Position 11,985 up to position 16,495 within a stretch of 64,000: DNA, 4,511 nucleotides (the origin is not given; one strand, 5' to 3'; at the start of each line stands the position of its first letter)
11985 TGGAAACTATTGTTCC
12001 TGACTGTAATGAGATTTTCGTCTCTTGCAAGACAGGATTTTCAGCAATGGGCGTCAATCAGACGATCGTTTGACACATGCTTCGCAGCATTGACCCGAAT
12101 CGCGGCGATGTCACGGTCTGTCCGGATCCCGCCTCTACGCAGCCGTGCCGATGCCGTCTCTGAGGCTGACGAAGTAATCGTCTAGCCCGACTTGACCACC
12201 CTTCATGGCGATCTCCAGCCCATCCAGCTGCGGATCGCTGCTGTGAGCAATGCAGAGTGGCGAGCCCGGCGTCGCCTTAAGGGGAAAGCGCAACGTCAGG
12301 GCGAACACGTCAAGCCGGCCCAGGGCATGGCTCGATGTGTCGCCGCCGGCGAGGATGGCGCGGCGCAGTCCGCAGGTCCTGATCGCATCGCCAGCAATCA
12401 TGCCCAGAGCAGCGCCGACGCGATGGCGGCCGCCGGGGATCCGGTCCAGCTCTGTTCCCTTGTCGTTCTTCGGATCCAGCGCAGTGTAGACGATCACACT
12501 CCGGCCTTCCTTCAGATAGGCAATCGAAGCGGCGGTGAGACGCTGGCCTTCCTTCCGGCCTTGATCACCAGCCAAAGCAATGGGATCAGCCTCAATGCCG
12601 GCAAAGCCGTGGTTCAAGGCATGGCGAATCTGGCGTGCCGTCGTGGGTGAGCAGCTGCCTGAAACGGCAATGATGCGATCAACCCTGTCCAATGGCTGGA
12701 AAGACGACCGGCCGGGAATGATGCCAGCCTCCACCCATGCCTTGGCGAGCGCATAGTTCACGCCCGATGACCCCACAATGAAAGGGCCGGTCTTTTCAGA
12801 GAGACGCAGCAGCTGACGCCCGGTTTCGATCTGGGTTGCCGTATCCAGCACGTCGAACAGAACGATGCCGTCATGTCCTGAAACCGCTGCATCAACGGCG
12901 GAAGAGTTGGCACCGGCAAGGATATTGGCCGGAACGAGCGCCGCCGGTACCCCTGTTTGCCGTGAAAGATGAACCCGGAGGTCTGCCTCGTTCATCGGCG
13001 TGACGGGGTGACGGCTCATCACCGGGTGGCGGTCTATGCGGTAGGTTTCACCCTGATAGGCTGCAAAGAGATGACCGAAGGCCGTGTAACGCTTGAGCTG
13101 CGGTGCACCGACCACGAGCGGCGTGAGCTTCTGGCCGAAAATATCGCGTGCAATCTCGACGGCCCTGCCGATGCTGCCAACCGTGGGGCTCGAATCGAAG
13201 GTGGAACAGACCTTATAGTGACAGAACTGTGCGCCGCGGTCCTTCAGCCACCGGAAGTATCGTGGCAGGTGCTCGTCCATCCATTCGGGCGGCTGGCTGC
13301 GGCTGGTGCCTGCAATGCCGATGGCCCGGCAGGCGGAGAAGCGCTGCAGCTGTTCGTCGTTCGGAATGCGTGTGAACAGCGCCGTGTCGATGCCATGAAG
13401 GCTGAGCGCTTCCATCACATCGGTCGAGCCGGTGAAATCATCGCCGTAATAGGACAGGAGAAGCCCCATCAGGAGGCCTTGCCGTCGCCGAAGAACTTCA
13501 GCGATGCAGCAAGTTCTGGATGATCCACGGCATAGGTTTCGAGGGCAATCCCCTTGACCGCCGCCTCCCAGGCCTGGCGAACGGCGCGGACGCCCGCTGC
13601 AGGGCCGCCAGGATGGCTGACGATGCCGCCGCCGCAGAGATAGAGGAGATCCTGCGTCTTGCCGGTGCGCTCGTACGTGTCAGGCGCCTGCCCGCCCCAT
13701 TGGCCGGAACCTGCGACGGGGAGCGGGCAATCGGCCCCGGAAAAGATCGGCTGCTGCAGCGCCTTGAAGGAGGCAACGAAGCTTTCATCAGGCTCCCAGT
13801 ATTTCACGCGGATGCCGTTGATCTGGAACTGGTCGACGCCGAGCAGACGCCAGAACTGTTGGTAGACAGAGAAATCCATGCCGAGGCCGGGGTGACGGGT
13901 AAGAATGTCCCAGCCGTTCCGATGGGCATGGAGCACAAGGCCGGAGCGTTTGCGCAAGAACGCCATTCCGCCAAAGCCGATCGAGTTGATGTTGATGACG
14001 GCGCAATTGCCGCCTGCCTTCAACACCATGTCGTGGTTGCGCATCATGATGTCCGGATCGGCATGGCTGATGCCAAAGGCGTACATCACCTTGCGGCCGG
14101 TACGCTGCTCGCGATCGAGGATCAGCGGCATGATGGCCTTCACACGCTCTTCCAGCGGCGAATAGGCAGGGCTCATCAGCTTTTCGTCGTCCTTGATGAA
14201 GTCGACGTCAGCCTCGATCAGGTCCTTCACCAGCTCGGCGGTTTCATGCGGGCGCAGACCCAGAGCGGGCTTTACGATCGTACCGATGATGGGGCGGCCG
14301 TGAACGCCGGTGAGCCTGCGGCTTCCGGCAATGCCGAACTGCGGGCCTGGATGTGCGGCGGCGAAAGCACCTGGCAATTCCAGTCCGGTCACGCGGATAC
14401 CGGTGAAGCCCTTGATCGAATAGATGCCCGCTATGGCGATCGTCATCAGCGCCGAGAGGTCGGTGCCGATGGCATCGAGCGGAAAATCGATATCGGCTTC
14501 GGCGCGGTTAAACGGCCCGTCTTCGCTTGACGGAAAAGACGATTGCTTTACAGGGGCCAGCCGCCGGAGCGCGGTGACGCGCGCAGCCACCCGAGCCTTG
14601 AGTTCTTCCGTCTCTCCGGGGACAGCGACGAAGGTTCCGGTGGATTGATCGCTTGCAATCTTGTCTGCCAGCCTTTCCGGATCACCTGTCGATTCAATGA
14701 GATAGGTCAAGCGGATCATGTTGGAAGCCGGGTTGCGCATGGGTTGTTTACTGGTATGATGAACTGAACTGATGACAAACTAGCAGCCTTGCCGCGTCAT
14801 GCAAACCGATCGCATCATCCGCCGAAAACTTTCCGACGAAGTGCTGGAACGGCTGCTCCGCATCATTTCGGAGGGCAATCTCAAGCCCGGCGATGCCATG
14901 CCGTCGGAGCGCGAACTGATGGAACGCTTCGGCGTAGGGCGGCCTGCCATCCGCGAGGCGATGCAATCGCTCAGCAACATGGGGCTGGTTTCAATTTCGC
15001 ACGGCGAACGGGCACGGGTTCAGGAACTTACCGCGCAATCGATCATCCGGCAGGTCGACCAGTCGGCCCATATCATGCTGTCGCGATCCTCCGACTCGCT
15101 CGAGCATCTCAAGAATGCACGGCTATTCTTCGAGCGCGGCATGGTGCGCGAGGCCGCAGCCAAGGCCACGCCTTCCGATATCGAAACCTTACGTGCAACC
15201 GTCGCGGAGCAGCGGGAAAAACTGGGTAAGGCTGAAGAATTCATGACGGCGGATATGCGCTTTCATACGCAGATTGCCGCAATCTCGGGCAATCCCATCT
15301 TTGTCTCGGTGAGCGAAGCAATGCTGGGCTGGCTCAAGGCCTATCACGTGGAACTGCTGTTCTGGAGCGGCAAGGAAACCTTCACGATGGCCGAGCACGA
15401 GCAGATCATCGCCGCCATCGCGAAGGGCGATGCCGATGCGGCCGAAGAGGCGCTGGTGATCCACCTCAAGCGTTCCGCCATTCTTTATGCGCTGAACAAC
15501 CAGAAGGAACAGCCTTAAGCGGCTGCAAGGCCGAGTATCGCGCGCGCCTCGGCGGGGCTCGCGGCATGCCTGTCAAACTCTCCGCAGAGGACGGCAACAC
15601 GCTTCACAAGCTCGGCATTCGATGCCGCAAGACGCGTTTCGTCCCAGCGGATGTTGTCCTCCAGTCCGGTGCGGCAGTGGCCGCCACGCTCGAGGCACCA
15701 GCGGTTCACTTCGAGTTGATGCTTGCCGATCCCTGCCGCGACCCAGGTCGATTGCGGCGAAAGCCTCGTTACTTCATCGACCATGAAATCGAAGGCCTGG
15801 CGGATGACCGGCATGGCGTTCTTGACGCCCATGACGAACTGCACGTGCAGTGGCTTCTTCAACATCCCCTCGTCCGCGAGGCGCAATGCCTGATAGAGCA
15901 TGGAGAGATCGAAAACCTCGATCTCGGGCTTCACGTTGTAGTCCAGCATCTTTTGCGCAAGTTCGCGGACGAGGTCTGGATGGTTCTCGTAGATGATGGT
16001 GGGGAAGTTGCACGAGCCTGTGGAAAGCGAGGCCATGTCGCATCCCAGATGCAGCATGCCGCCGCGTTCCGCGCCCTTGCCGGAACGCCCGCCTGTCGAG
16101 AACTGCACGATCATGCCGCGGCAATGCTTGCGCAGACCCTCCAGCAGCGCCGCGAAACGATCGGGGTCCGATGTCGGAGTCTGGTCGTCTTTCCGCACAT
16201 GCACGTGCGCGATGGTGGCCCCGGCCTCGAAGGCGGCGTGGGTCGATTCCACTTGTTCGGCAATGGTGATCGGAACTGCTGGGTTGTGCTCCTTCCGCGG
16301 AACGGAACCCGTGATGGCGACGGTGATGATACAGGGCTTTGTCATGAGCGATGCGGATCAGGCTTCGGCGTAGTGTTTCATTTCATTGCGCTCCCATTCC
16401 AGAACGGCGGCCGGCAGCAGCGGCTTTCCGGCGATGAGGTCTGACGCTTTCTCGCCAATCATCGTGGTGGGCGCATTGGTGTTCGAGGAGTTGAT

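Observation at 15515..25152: A shared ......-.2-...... operator ties 10 genes into one uncharacterised catabolic regulon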

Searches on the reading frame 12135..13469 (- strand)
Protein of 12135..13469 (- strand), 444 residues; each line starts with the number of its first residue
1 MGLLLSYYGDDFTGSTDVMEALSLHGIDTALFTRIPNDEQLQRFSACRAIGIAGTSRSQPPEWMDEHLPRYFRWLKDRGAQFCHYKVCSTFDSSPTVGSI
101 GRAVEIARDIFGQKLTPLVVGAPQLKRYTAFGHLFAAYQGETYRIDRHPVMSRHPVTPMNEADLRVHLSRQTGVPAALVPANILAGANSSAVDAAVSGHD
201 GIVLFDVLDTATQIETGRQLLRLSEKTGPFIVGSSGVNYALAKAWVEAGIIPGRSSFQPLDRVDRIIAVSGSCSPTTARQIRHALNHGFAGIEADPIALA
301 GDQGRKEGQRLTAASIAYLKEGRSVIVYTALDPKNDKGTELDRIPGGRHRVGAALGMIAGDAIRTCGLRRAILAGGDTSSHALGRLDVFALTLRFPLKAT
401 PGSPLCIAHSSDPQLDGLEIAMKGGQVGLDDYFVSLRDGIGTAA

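Call 32: search_protein_families(library=pfam, proteins=[window:12135-13469:-], max_evalue=0.00001)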
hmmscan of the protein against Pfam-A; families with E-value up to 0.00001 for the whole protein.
window:12135-13469:- (444 aa): 2 families
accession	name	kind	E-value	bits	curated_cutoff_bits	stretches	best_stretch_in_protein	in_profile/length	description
PF07005.16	SBD_N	-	2.5e-50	171.8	25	1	6-241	2-230/230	Sugar-binding N-terminal domain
PF17042.10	NBD_C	-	5.1e-28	99.1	28.3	1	268-433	2-168/168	Nucleotide-binding C-terminal domain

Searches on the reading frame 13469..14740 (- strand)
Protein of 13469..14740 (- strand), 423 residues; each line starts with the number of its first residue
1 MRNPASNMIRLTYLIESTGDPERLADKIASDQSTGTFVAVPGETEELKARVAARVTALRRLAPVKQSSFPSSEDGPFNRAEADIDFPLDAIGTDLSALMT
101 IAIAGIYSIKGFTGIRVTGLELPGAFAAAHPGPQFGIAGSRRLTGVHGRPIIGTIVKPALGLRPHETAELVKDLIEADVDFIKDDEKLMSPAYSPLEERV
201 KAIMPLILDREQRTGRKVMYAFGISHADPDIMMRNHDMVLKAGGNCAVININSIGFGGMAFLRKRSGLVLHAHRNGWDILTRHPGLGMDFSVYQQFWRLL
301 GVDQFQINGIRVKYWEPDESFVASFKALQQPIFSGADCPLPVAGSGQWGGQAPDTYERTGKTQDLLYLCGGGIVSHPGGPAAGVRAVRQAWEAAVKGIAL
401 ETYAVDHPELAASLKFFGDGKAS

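Call 32: search_protein_families(library=pfam, proteins=[window:13469-14740:-], max_evalue=0.00001)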
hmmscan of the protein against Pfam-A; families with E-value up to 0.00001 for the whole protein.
window:13469-14740:- (423 aa): 1 family
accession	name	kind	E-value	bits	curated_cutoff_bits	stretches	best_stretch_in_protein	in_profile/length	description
PF00016.26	RuBisCO_large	-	1e-72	245.4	30.1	1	136-417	1-299/299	Ribulose bisphosphate carboxylase large chain, catalytic domain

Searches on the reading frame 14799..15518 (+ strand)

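Call 32: search_protein_families(library=pfam, proteins=[window:14799-15518:+], max_evalue=0.00001)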
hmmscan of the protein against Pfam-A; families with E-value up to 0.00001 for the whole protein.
window:14799-15518:+ (239 aa): 2 families
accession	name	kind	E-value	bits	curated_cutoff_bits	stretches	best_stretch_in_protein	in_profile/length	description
PF07729.17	FCD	-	2e-23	83.6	24.3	1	107-224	5-124/125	FCD domain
PF00392.27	GntR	-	2.8e-18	65.8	27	1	12-74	2-64/64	Bacterial regulatory proteins, gntR family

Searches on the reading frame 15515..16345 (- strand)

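Call 4: search_protein_families(library=pfam, proteins=[window:15515-16345:-])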
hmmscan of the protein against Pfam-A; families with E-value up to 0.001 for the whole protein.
window:15515-16345:- (276 aa): 1 family
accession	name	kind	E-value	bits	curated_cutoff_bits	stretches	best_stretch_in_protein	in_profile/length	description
PF05853.18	BKACE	-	2.5e-92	309.6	24.8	1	4-273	1-274/274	beta-keto acid cleavage enzyme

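Call 31: search_protein_families(library=ncbifam, proteins=[window:15515-16345:-], max_evalue=1e-10)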
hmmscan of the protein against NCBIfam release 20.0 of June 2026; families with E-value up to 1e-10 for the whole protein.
window:15515-16345:- (276 aa): 4 families
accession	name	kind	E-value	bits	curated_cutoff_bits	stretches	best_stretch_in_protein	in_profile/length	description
NF053568.1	3OXCoAcCUPNH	equivalog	2e-142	473.3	350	1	2-274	1-273/274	3-oxoadipate:acetyl-CoA acetyltransferase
NF052387.1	Lys_ferment_KCE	equivalog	2.7e-82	276.2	382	1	5-273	2-267/267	3-keto-5-aminohexanoate cleavage enzyme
NF052389.1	Lys_KAL_CLE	exception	4.7e-50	170.6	725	1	5-274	171-437/440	bifunctional 3-aminobutyryl-CoA ammonia lyase/3-keto-5-aminohexanoate cleavage enzyme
NF053538.1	DixhxACActTsKce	equivalog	2.1e-47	161.7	430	2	117-273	145-302/310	3,5-dioxohexanoate:acetyl-CoA acetone transferase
